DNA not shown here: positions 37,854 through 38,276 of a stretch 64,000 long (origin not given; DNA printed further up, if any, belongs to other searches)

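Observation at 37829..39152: Exosortase unit whose adjacent substrate is a ~18-residue Pro/Cys peptide, back-to-back with the glycan locus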

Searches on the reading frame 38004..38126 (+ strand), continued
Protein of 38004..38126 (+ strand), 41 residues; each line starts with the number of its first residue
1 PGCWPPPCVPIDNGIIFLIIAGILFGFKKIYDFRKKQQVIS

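Call 68: search_protein_families(library=pfam, proteins=[L093:1-357:+, L094:2-253:+, L093:871-1029:+, L094:1038-1283:+, L092:1982-2413:+, L094:488-1009:+], max_evalue=0.1)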
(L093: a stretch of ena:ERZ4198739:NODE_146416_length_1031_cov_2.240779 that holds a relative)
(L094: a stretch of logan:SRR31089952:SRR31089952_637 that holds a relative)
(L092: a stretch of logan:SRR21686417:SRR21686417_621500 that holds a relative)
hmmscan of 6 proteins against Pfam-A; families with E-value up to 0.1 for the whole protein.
L093:1-357:+ (118 aa): 4 families
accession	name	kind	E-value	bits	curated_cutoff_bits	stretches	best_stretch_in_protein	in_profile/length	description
PF18962.6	Por_Secre_tail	-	4.2e-11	43.4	27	1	43-109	1-69/75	Secretion system C-terminal sorting domain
PF11589.14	DUF3244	-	0.025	15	25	1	53-115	32-96/96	Domain of unknown function (DUF3244)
PF23776.1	DUF7170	-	0.03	14.9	27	0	87-113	24-50/52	Protein of unknown function (DUF7170)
PF13585.12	CHU_C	-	0.057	14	27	0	53-102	19-70/86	CHU_C Type IX secretion signal domain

L094:2-253:+ (83 aa): 0 families

L093:871-1029:+ (53 aa): 0 families

L094:1038-1283:+ (82 aa): 0 families

L092:1982-2413:+ (143 aa): 0 families

L094:488-1009:+ (173 aa): 1 family
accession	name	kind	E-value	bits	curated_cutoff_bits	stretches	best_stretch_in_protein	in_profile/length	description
PF09721.15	Exosortase_EpsH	-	2.7e-08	34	25.7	1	14-160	100-250/254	Transmembrane exosortase (Exosortase_EpsH)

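Call 83: find_encoding_contigs(protein=P0290, flank=10000, max_places=3)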
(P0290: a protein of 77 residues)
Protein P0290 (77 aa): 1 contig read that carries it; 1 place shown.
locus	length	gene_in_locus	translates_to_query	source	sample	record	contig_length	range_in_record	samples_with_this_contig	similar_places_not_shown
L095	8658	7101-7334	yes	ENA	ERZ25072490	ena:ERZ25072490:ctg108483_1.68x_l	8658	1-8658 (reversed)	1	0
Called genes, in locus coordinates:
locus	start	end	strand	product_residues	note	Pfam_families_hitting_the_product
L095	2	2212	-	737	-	?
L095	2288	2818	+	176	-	PF09721:Exosortase_EpsH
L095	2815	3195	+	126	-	-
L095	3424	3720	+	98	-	-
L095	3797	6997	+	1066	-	PF00801:PKD, PF18911:PKD_4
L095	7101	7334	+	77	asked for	PF28310:PID_CTERM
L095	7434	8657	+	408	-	?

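Call 84: search_protein_families(library=pfam, proteins=[L095:2-2212:-, L095:3797-6997:+, L095:7434-8657:+, L095:2815-3195:+, L095:3424-3720:+], max_evalue=0.01)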
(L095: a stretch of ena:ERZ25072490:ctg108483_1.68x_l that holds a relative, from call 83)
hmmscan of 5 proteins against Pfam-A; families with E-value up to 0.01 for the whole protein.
L095:2-2212:- (737 aa): 3 families
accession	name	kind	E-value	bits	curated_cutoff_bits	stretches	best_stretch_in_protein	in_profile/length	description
PF13614.12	AAA_31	-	5.8e-08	33.3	27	1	585-698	8-128/177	AAA domain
PF13807.11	GNVR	-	1.9e-07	31.4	27.7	1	436-512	3-78/82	G-rich domain on putative tyrosine kinase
PF01656.29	CbiA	-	0.00014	22.3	25.4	1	582-619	2-39/125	CobQ/CobB/MinD/ParA nucleotide binding domain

L095:3797-6997:+ (1066 aa): 3 families
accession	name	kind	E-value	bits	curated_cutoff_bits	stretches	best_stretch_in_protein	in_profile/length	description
PF18911.6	PKD_4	-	1.2e-11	45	27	1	914-957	25-69/85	PKD domain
PF00801.26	PKD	-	3.7e-08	33.7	23.5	1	901-963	5-72/80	PKD domain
PF13573.12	SprB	-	0.00048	20.2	28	1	814-844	4-35/37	SprB repeat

L095:7434-8657:+ (408 aa): 2 families
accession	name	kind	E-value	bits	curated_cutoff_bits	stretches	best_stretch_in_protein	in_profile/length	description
PF00464.25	SHMT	-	1e-160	535.2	27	1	4-389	8-399/399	Serine hydroxymethyltransferase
PF00155.27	Aminotran_1_2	-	0.00019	21.2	19.7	1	80-336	67-314/361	Aminotransferase class I and II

L095:2815-3195:+ (126 aa): 0 families

L095:3424-3720:+ (98 aa): 0 families

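Call 85: search_protein_families(library=ncbifam, proteins=[L095:2288-2818:+, L095:2815-3195:+, L095:7101-7334:+, L094:488-1009:+], max_evalue=0.01)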
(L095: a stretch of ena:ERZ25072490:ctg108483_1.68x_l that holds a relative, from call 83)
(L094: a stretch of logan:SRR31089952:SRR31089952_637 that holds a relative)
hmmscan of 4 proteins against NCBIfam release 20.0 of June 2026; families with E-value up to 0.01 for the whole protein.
L095:2288-2818:+ (176 aa): 12 families
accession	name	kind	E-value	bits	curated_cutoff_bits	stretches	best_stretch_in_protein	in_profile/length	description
NF046081.1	exosort_XrtX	exception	2.6e-52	177.1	170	1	15-174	2-164/168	exosortase X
TIGR04128.1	exoso_Fjoh_1448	exception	3.8e-19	69.5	90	1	15-173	6-173/174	exosortase family protein XrtF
NF046083.1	exosort_XrtY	exception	7.6e-16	58.4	160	1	41-169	42-168/168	exosortase Y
TIGR04178.1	exo_archaeo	signature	2.8e-13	50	23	1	84-169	2-94/97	exosortase/archaeosortase family protein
TIGR04177.1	exosort_XrtH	exception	4e-13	49.7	86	1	60-172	42-155/158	exosortase H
TIGR04300.1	exosort_XrtM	exception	8.6e-06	26.3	125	1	85-171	57-146/150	exosortase family protein XrtM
NF033464.1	cyanoexo_CrtC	exception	1.7e-05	24.6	225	1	47-171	146-274/278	cyanoexosortase C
TIGR04144.1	archaeo_VPXXXP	exception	2e-05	24.6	150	1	26-171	13-152/156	archaeosortase B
TIGR03762.1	archaeo_artC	exception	5.7e-05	23.1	100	1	29-170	123-272/274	archaeosortase C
TIGR04124.1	archaeo_artE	exception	0.00013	22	95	1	42-170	23-149/153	archaeosortase family protein ArtE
TIGR04125.1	exosort_PGF_TRM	exception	0.00035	20.1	75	1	41-135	97-196/271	archaeosortase A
NF033505.2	paceosortase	exception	0.0031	17.6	80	1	41-172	18-148/167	pacearchaeosortase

L095:2815-3195:+ (126 aa): 1 family
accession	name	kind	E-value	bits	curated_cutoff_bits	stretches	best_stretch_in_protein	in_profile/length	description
NF046082.1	assoc_w_XrtX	equivalog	0.0005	19.8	75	1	58-107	53-102/147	XrtX-associated membrane protein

L095:7101-7334:+ (77 aa): 1 family
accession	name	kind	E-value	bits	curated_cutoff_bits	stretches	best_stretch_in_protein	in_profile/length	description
NF046080.1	PID_CTERM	domain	3.4e-11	42.7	26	1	44-63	2-21/25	PID-CTERM protein-sorting domain-containing protein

L094:488-1009:+ (173 aa): 10 families
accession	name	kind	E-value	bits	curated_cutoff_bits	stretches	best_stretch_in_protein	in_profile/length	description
NF046081.1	exosort_XrtX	exception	1.4e-52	178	170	1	7-166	2-163/168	exosortase X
TIGR04128.1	exoso_Fjoh_1448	exception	3.3e-25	89.3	90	1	7-166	6-173/174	exosortase family protein XrtF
NF046083.1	exosort_XrtY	exception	1.4e-16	60.8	160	1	44-162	52-168/168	exosortase Y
TIGR04177.1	exosort_XrtH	exception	3.4e-14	53.1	86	1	51-164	41-154/158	exosortase H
TIGR04178.1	exo_archaeo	signature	1.3e-11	44.6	23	1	80-162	5-94/97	exosortase/archaeosortase family protein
TIGR04300.1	exosort_XrtM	exception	1.1e-06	29.1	125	1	60-161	41-143/150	exosortase family protein XrtM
TIGR04144.1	archaeo_VPXXXP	exception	3.2e-05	23.9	150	1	15-163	3-151/156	archaeosortase B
NF033464.1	cyanoexo_CrtC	exception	0.00022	20.9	225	1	49-145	156-255/278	cyanoexosortase C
TIGR04125.1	exosort_PGF_TRM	exception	0.0012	18.4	75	1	47-135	111-203/271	archaeosortase A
TIGR04124.1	archaeo_artE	exception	0.0033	17.5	95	1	11-162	7-148/153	archaeosortase family protein ArtE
